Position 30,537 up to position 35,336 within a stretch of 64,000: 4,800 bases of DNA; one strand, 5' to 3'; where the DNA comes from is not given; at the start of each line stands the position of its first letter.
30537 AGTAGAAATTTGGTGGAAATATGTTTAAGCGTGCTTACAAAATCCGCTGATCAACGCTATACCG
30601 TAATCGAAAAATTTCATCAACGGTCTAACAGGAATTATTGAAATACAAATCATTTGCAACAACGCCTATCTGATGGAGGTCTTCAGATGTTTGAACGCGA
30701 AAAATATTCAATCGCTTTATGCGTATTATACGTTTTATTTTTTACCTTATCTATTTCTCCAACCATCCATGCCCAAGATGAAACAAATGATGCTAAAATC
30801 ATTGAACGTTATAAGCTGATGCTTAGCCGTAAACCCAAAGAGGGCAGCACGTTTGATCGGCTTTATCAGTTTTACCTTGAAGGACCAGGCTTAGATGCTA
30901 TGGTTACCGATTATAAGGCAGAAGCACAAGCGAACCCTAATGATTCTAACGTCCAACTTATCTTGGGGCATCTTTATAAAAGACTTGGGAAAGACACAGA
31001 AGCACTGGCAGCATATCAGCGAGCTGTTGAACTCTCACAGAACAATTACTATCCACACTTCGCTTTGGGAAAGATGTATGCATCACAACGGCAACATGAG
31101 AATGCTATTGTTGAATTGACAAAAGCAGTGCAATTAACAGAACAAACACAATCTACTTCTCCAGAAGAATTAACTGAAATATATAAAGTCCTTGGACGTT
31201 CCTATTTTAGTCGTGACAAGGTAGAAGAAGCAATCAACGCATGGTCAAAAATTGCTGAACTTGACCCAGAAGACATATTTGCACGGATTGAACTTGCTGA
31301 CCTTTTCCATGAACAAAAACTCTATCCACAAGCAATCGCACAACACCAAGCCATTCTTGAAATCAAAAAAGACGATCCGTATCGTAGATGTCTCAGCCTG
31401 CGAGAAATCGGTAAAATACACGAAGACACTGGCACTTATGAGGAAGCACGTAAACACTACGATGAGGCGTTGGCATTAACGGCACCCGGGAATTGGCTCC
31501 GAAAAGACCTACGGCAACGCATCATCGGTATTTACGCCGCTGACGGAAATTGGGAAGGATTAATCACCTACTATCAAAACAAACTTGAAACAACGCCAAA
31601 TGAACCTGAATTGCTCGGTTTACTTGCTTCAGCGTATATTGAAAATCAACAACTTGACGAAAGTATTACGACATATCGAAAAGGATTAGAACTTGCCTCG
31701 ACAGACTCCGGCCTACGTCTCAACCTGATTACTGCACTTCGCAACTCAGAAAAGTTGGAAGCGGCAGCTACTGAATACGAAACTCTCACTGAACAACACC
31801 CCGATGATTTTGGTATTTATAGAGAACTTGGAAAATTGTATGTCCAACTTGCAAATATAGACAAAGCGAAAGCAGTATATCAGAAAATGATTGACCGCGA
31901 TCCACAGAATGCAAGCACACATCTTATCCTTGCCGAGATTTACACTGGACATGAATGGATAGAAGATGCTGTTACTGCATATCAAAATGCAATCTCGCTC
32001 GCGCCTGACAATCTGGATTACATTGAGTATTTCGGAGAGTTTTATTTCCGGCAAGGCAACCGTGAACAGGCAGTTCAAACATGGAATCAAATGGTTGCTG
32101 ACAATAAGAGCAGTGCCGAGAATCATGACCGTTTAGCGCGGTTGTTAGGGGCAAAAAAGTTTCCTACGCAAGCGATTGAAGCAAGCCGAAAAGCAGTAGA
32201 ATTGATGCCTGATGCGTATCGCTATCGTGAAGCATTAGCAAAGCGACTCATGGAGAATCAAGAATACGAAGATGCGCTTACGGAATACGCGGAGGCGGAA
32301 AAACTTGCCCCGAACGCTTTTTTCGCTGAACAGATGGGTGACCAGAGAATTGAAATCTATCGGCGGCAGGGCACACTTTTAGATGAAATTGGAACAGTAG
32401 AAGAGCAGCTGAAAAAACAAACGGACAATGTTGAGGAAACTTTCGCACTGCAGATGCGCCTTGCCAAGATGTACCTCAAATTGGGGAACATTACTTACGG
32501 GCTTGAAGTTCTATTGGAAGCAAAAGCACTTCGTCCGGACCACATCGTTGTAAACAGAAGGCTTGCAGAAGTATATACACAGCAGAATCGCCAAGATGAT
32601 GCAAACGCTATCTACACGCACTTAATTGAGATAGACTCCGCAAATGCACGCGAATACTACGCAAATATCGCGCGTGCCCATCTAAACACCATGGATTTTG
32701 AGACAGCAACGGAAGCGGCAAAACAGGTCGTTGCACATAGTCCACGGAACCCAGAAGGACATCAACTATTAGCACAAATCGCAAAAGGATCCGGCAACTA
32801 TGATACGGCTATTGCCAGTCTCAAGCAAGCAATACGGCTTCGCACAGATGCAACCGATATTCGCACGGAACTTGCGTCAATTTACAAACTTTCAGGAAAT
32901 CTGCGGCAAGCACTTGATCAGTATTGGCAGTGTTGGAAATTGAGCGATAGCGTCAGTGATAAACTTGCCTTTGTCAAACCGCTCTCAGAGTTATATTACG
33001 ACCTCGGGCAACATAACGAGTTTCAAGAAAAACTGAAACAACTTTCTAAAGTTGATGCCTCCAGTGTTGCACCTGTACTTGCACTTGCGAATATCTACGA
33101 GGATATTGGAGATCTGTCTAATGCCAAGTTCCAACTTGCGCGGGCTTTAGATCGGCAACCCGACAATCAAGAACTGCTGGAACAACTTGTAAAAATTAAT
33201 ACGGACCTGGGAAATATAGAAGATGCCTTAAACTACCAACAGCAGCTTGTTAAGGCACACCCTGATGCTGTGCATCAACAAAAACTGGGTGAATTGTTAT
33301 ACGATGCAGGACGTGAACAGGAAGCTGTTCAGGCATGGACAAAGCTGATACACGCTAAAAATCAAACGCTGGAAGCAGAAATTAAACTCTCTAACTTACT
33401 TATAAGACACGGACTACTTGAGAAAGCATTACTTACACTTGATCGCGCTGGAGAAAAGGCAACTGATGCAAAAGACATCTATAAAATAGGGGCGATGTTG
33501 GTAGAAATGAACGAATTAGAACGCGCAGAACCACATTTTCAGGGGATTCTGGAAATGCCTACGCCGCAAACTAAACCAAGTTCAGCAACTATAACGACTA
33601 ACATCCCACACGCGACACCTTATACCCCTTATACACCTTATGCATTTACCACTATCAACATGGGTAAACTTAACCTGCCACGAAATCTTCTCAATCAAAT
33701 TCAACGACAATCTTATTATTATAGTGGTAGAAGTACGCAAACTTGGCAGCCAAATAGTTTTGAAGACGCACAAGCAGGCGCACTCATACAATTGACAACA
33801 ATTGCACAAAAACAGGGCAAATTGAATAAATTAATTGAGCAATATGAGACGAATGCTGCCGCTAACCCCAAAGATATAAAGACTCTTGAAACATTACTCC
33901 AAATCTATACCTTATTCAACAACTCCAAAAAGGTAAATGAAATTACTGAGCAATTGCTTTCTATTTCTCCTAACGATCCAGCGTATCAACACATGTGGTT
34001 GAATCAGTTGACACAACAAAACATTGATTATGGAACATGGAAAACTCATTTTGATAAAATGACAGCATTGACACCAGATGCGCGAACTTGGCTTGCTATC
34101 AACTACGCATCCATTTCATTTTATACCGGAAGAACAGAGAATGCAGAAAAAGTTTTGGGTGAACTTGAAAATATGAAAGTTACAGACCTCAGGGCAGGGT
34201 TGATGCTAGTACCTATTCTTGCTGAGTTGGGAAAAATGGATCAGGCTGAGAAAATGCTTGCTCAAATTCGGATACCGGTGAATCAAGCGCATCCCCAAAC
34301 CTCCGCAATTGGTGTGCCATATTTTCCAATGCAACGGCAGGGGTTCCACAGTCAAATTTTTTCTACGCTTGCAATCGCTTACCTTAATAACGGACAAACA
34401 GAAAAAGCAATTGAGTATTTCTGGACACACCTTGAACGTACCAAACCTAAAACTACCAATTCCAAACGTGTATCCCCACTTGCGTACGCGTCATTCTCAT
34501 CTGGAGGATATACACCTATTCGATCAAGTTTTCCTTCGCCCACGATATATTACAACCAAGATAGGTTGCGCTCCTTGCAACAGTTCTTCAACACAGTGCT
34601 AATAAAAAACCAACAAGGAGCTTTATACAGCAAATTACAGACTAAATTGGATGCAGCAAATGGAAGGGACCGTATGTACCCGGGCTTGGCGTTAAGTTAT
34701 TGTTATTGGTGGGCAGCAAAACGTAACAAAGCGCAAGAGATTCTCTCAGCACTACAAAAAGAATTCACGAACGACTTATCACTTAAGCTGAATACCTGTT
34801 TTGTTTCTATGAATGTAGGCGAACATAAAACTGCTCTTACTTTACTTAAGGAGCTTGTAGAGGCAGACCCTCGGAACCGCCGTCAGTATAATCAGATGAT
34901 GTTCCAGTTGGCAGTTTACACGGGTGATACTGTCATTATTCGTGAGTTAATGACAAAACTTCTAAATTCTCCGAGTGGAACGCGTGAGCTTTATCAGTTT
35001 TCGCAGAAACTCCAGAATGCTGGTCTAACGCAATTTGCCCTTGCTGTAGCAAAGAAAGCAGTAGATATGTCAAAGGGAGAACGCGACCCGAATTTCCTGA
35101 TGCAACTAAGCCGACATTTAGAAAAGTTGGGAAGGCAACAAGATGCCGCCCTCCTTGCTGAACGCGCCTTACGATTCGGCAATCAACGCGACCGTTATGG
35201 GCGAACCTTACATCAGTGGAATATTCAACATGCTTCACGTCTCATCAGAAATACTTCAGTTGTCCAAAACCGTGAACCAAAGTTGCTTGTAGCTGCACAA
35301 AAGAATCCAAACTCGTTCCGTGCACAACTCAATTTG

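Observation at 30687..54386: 24-kb tandem array of four paralogous secreted proteins built from a shared C-terminal module, with two giant (about 3000 aa) all-TPR members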

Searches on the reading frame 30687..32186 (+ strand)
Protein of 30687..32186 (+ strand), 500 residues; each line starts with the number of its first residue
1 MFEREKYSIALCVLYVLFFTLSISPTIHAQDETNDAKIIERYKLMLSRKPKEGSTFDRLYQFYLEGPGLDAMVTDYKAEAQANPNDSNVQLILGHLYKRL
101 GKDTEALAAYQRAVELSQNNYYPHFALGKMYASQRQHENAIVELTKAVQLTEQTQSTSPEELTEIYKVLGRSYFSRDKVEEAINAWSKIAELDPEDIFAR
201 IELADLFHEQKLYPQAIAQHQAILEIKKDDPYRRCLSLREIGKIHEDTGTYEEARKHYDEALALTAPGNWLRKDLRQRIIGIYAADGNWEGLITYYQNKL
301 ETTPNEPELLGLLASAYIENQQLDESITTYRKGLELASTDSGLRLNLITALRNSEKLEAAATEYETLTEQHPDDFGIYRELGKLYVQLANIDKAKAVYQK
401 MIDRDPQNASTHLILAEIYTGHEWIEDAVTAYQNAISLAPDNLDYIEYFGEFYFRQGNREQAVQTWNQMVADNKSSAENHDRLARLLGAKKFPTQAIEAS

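Call 74: search_protein_families(library=pfam, proteins=[window:30687-32186:+], max_evalue=0.001)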
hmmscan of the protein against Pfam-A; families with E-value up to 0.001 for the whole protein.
window:30687-32186:+ (500 aa): 32 families (the best 25 are shown)
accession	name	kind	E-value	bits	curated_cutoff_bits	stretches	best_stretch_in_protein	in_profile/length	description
PF13414.12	TPR_11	-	4.5e-37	125.9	26.8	3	94-134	1-41/42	TPR repeat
PF07719.23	TPR_2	-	5.7e-36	120.1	27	1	93-120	7-34/34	Tetratricopeptide repeat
PF13428.12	TPR_14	-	1.9e-34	115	23.5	1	377-418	3-44/44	Tetratricopeptide repeat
PF13181.12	TPR_8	-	6.7e-31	104.2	25.7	2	91-120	5-34/34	Tetratricopeptide repeat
PF00515.34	TPR_1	-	1.1e-30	104.6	27.8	1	93-120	7-34/34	Tetratricopeptide repeat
PF13432.12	TPR_16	-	2.5e-28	98.5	32.7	2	346-409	2-65/65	Tetratricopeptide repeat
PF14559.12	TPR_19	-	4e-25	88.4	25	1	355-416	5-66/68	Tetratricopeptide repeat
PF23914.1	TPR_CcmH_CycH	-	9.3e-25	87.7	42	3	81-195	44-153/158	Cytochrome c-type biogenesis protein H TPR domain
PF13431.12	TPR_17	-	2.9e-24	83.7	24.4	0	109-141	1-33/34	Tetratricopeptide repeat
PF13424.12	TPR_12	-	1.3e-21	77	30.1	1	202-264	8-74/77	Tetratricopeptide repeat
PF13176.12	TPR_7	-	5.2e-18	64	27.9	0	93-118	5-30/36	Tetratricopeptide repeat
PF13174.12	TPR_6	-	6.2e-17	61.4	26.3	0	381-407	6-32/33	Tetratricopeptide repeat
PF13371.12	TPR_9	-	1.1e-14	54.6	35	1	352-415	6-69/73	Tetratricopeptide repeat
PF12895.13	ANAPC3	-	1.8e-11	44.6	27.2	0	137-218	5-77/82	Anaphase-promoting complex, cyclosome, subunit 3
PF24575.1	TPR_Slam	-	2.4e-11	44.4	35.2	0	300-363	38-103/104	Surface lipoprotein assembly modifier, N-terminal TPR repeats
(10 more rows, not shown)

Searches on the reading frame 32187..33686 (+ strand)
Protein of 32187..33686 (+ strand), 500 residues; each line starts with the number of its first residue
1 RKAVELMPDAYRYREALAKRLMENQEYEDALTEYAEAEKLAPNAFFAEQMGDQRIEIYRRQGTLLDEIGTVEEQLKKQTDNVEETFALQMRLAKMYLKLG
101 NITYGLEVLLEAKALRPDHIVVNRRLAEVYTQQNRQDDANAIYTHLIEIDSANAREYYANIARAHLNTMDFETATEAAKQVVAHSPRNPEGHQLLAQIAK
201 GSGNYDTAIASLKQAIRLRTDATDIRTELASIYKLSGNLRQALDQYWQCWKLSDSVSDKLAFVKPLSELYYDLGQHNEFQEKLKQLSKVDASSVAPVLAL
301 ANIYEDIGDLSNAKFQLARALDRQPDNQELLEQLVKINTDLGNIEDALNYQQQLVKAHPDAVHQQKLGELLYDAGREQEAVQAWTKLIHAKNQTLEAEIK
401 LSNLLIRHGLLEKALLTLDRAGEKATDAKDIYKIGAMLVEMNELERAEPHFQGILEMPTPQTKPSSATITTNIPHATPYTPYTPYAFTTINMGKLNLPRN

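Call 74: search_protein_families(library=pfam, proteins=[window:32187-33686:+], max_evalue=0.001)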
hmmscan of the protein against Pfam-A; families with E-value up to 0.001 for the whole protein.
window:32187-33686:+ (500 aa): 23 families
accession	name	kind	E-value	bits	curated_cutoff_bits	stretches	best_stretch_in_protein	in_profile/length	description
PF14559.12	TPR_19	-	3.1e-22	79.1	25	2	202-243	4-45/68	Tetratricopeptide repeat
PF13428.12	TPR_14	-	1.1e-19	69.4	23.5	1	297-336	4-43/44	Tetratricopeptide repeat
PF07719.23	TPR_2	-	3.7e-19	67.7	27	0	189-219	1-31/34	Tetratricopeptide repeat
PF13181.12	TPR_8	-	4.9e-18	64.1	25.7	0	192-219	4-31/34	Tetratricopeptide repeat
PF13432.12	TPR_16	-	7.1e-16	58.8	32.7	0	161-220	3-62/65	Tetratricopeptide repeat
PF00515.34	TPR_1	-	3e-11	43.1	27.8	0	191-218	3-30/34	Tetratricopeptide repeat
PF25064.1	ARM_TT21_5th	-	3.3e-10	40.7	27.8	0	300-361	7-68/117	TT21 fifth ARM repeats domain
PF23914.1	TPR_CcmH_CycH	-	1.6e-09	38.3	42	1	164-238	25-99/158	Cytochrome c-type biogenesis protein H TPR domain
PF13414.12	TPR_11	-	2.9e-09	36.9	26.8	1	203-236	8-41/42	TPR repeat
PF13424.12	TPR_12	-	5.2e-09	36.6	30.1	0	85-150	2-75/77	Tetratricopeptide repeat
PF12895.13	ANAPC3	-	8.1e-08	32.9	27.2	0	169-243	3-76/82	Anaphase-promoting complex, cyclosome, subunit 3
PF12569.14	NatA_aux_su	-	1.2e-07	31.5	33.3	1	96-182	14-100/515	N-terminal acetyltransferase A, auxiliary subunit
PF09976.15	TPR_21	-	3.3e-07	30.7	25.5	0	276-392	55-177/193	Tetratricopeptide repeat-like domain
PF13431.12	TPR_17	-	5.3e-07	29.8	24.4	0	179-210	3-34/34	Tetratricopeptide repeat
PF13371.12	TPR_9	-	2.3e-06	27.9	35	0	163-226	3-66/73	Tetratricopeptide repeat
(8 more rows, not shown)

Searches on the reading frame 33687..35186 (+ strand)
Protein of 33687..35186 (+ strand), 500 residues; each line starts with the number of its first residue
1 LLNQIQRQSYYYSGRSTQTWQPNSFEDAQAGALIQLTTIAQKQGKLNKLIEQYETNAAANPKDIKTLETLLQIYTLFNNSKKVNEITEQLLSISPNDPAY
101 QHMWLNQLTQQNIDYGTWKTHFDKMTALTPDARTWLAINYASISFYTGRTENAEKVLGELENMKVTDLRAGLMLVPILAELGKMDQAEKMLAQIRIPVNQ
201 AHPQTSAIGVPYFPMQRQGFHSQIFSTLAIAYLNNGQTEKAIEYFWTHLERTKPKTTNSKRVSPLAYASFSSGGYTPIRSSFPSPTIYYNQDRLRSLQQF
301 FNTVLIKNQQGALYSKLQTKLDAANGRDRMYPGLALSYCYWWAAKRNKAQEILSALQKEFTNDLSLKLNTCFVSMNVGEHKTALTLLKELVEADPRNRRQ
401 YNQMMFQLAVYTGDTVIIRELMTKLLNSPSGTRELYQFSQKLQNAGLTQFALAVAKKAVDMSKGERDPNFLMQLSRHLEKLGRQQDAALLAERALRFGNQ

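Call 74: search_protein_families(library=pfam, proteins=[window:33687-35186:+], max_evalue=0.001)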
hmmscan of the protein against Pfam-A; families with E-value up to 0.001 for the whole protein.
window:33687-35186:+ (500 aa): 10 families
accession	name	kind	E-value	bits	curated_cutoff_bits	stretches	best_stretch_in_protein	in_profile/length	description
PF13428.12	TPR_14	-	1.5e-12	47.3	23.5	0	468-496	1-29/44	Tetratricopeptide repeat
PF14559.12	TPR_19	-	3.3e-12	47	25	0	148-195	5-52/68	Tetratricopeptide repeat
PF07719.23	TPR_2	-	4.3e-08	33.1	27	0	225-245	4-24/34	Tetratricopeptide repeat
PF13176.12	TPR_7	-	3.9e-06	27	27.9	0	228-254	5-31/36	Tetratricopeptide repeat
PF13432.12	TPR_16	-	5.4e-05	24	32.7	0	451-498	16-61/65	Tetratricopeptide repeat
PF14561.12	TPR_20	-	9.3e-05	23.1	25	0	227-261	27-61/90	Tetratricopeptide repeat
PF13424.12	TPR_12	-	0.00017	22.2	30.1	0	225-245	6-26/77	Tetratricopeptide repeat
PF13181.12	TPR_8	-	0.00017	21.9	25.7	0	227-245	6-24/34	Tetratricopeptide repeat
PF00515.34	TPR_1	-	0.00043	20.4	27.8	0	225-250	4-29/34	Tetratricopeptide repeat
PF13174.12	TPR_6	-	0.00067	20.6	26.3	0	228-245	6-23/33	Tetratricopeptide repeat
